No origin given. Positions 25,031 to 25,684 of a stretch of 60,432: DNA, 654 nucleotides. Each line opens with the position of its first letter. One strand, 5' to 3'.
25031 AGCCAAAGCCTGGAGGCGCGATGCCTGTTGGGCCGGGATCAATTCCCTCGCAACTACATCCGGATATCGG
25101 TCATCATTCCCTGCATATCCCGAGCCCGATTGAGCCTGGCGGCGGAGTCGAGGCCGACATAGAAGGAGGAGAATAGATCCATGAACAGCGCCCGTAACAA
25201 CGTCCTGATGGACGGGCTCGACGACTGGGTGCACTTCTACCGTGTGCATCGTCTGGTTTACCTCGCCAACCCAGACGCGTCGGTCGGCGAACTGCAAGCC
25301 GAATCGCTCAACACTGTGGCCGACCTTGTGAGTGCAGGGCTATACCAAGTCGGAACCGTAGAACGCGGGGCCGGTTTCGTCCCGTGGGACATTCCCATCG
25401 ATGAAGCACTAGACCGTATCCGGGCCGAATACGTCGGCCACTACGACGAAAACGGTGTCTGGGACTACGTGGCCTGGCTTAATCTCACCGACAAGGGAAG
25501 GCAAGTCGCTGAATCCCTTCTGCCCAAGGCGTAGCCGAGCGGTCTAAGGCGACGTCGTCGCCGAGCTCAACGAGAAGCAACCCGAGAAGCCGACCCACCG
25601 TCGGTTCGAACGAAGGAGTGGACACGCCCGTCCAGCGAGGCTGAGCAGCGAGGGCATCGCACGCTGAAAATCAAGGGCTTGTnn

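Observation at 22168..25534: Giant multi-TM / Q-rich-linker / C-terminal-domain protein with a small acidic partner: candidate undescribed membrane toxin-immunity or exclusion system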

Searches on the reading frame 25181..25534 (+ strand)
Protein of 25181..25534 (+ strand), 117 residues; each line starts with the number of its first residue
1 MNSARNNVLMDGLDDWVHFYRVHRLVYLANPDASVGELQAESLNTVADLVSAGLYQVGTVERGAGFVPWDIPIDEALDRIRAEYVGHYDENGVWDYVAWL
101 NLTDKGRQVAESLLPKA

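Call 4: search_protein_families(library=pfam, proteins=[window:25181-25534:+], max_evalue=0.01)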
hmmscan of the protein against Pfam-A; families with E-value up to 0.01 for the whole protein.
window:25181-25534:+ (117 aa): 0 families

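Call 11: search_protein_families(library=ncbifam, proteins=[window:25181-25534:+], max_evalue=1)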
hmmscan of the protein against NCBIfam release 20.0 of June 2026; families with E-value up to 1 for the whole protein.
window:25181-25534:+ (117 aa): 0 families

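Call 12: search_protein_families(library=phrogs, proteins=[window:25181-25534:+], max_evalue=1)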
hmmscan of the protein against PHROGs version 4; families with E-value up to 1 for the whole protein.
window:25181-25534:+ (117 aa): 2 families
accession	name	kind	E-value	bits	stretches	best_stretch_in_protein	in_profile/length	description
phrog_6878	-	unknown function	0.14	12.9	1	27-80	10-63/66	-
phrog_33240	-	unknown function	0.35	12.3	1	24-67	10-50/86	-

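Call 13: search_protein_families(library=pfam, proteins=[window:25181-25531:+], max_evalue=10)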
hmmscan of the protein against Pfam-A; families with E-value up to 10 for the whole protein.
seq(117 aa): 0 families

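Call 15: search_dna_similar(query=window:25181-25534:+, collection=phages, mode=protein, max_rows=40, max_evalue=0.01)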
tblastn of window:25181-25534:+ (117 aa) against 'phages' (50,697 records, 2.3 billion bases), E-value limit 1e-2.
Records with a match: 2; places in all: 2; records where one place covers at least 80% of the query: 2.
Best place of each record, by identity: 95-99% 2.
By first word of the organism name: Mycobacterium 2.
By host as written in the record: Mycobacterium abscessus GD102 1; Mycobacterium abscessus GD54 1.
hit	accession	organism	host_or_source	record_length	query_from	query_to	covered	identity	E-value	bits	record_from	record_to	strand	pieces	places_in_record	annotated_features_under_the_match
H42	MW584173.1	Mycobacterium phage prophi102-2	Mycobacterium abscessus GD102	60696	1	117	100%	96.6%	5e-70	231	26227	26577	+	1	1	40: hypothetical protein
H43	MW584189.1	Mycobacterium phage prophiGD54-1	Mycobacterium abscessus GD54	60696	1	117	100%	96.6%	5e-70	231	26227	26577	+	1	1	40: hypothetical protein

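Call 22: find_homologous_proteins(query=window:25181-25534:+, max_evalue=0.01)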
Query window:25181-25534:+ (117 aa): 8 proteins with E <= 0.01 among 12 candidates.
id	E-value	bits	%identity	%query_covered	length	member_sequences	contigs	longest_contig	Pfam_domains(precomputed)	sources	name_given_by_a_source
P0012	3.4e-73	261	100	100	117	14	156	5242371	-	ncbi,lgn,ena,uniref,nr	ncbi:Uncharacterised protein [Mycobacteroides abscessus]|uniref:Uncharacterized protein n=1 Tax=Myco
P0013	5.1e-64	232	87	100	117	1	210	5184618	-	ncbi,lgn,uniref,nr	ncbi:hypothetical protein [Mycobacteroides abscessus]|uniref:Uncharacterized protein n=1 Tax=Mycobac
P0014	1.5e-54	201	76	100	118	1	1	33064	-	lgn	-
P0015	4.1e-52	193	97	78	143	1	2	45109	-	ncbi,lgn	-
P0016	3.6e-47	177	68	100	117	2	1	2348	-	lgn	-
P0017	3.1e-45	171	65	100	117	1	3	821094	-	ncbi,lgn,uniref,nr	ncbi:hypothetical protein [Mycobacterium sp. D16Q16]|uniref:hypothetical protein n=1 Tax=Mycobacteri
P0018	2.5e-44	168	65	100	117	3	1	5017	-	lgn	-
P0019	7.0e-26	109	96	47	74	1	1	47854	-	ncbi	-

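Call 35: search_solved_structures(query=window:25181-25534:+, max_evalue=10)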
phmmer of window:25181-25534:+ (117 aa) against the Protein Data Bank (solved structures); distinct sequences matched with E-value up to 10: 10.
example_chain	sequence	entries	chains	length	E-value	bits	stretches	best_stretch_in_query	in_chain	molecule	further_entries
5cph_A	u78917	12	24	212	0.041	17.3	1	41-111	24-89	DNA gyrase subunit B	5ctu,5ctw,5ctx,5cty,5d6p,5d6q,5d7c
3ttz_A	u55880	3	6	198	0.058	16.8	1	51-111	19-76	DNA gyrase subunit B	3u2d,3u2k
5z9p_A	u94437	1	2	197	0.059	16.8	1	51-111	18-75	DNA gyrase subunit B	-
4urm_A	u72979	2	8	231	0.059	16.8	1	49-111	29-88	DNA GYRASE SUBUNIT B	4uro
4p8o_A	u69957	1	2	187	0.093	16.2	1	52-111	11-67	DNA gyrase subunit B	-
3g75_A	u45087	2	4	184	0.1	16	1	52-111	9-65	DNA gyrase subunit B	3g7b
6idn_A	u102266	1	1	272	0.23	14.9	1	8-84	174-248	ICChI, a glycosylated chitinase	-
1umn_A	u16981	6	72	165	0.89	13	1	31-81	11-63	DPS-LIKE PEROXIDE RESISTANCE PROTEIN | DNA PROTECTION DURING STARVATION PROTEIN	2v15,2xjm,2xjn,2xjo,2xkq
2bw1_A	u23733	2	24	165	0.89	13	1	31-81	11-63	DPS-LIKE PEROXIDE RESISTANCE PROTEIN | DNA PROTECTION DURING STARVATION PROTEIN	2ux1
2cf7_A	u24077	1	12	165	0.89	13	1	31-82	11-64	DPR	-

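Call 44: find_encoding_contigs(protein=P0017, flank=6000, max_places=3)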
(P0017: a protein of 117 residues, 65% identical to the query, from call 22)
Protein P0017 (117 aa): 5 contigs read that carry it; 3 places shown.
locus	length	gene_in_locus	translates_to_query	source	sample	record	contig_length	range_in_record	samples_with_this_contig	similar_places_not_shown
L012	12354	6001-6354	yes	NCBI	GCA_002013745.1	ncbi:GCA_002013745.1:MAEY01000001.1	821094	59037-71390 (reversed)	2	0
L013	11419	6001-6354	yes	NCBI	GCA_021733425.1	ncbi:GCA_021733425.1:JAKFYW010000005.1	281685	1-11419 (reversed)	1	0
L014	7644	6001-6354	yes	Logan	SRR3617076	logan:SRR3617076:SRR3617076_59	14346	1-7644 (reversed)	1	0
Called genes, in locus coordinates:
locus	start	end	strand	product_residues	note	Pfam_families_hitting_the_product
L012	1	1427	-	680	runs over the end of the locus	PF04536:TPM_phosphatase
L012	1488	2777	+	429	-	PF01966:HD, PF13286:HD_assoc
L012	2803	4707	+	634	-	PF01807:Zn_ribbon_DnaG, PF08275:DNAG_N, PF01751:Toprim, PF13155:Toprim_2, PF13662:Toprim_4, PF10410:DnaB_bind, PF08278:DnaG_DnaB_bind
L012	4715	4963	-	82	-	-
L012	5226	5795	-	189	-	-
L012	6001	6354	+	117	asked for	-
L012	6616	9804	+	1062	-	-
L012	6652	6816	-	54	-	-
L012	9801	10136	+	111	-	-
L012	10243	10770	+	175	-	-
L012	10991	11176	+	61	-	-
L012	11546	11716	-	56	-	-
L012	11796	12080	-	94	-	-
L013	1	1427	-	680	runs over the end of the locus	PF04536:TPM_phosphatase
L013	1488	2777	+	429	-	PF01966:HD, PF13286:HD_assoc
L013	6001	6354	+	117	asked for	-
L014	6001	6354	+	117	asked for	-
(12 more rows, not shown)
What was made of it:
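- The scaffold also occurs in an apparently chromosomal context next to dnaG (call 44).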

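Call 45: find_encoding_contigs(protein=P0014, flank=6000, max_places=3)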
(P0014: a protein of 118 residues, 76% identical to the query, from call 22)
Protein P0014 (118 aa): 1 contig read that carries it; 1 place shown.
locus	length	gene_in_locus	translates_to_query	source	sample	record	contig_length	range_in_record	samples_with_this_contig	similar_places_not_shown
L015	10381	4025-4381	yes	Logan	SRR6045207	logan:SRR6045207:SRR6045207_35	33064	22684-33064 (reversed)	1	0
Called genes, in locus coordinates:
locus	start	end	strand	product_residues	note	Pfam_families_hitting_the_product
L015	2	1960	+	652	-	?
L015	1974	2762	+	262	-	-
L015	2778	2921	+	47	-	-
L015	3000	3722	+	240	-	-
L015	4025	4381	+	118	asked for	-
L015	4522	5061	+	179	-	PF03073:TspO_MBR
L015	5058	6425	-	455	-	PF00875:DNA_photolyase, PF03441:FAD_binding_7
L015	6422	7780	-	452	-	PF01370:Epimerase, PF08338:DUF1731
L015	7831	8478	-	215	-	PF04832:SOUL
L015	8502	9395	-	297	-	PF02353:CMAS, PF13489:Methyltransf_23, PF08241:Methyltransf_11 (weak), PF08242:Methyltransf_12, PF13649:Methyltransf_25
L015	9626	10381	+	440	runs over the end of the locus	PF01266:DAO (faint), PF01593:Amino_oxidase, PF13450:NAD_binding_8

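Call 47: search_protein_families(library=pfam, proteins=[L012:6616-9801:+, L015:2-1957:+], max_evalue=0.1)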
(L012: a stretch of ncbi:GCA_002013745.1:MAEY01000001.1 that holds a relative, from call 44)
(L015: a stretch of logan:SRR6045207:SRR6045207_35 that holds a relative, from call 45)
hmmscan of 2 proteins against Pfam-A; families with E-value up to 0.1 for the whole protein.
L012:6616-9801:+ (1062 aa): 0 families

L015:2-1957:+ (652 aa): 0 families

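Call 57: predict_structure(alignment_id=A3)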
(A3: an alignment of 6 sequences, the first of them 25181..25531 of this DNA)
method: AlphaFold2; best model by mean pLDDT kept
length: 117 residues; sequences in the alignment: 6
mean_pLDDT: 85.6   pTM: 0.79
mean pLDDT of the five models: 85.6, 85.3, 84.5, 84.2, 83.5
residues with pLDDT >= 90: 70; 70-90: 32; 50-70: 9; < 50: 6
segments of 3 or more residues with pLDDT < 50: 88-90
pLDDT, mean of each block of 10 residues (from residue 1): 78 90 91 90 94 94 90 92 64 67 95 82
secondary structure, 60 per line:
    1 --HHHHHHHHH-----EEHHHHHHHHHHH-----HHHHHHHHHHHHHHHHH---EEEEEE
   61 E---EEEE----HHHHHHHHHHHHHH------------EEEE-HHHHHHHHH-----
elements in order: H3-11 H19-29 H35-51 E55-61 E65-68 H73-86 E99-102 H104-112
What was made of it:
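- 25181..25534 (+): Cognate immunity gene: 117 aa, pI 4.5, no signal peptide, winged-helix fold. AF2 pLDDT 85.6 (call 57).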

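Call 74: search_protein_families(library=padloc, proteins=[window:25181-25534:+], max_evalue=0.01)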
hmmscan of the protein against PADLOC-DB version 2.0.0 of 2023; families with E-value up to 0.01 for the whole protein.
window:25181-25534:+ (117 aa): 0 families

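Call 80: search_protein_families(library=pfam, alignment_id=A8, max_evalue=0.1)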
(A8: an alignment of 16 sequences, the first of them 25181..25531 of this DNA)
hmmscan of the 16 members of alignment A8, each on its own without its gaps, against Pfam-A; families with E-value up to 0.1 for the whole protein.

A. member 1, window:25181-25531:+ (117 aa): 0 families

B. families by the number of members that match (of 16 scanned): 2 families
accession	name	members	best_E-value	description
PF14819.11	QueF_N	1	0.054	Nitrile reductase, 7-cyano-7-deazaguanine-reductase N-term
PF13154.11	DUF3991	1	0.062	Protein of unknown function (DUF3991)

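Call 81: search_solved_structures(query=A8, max_evalue=1)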
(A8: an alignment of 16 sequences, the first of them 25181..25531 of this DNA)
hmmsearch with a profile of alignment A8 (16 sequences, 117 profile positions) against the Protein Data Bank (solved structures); distinct sequences matched with E-value up to 1: 0.
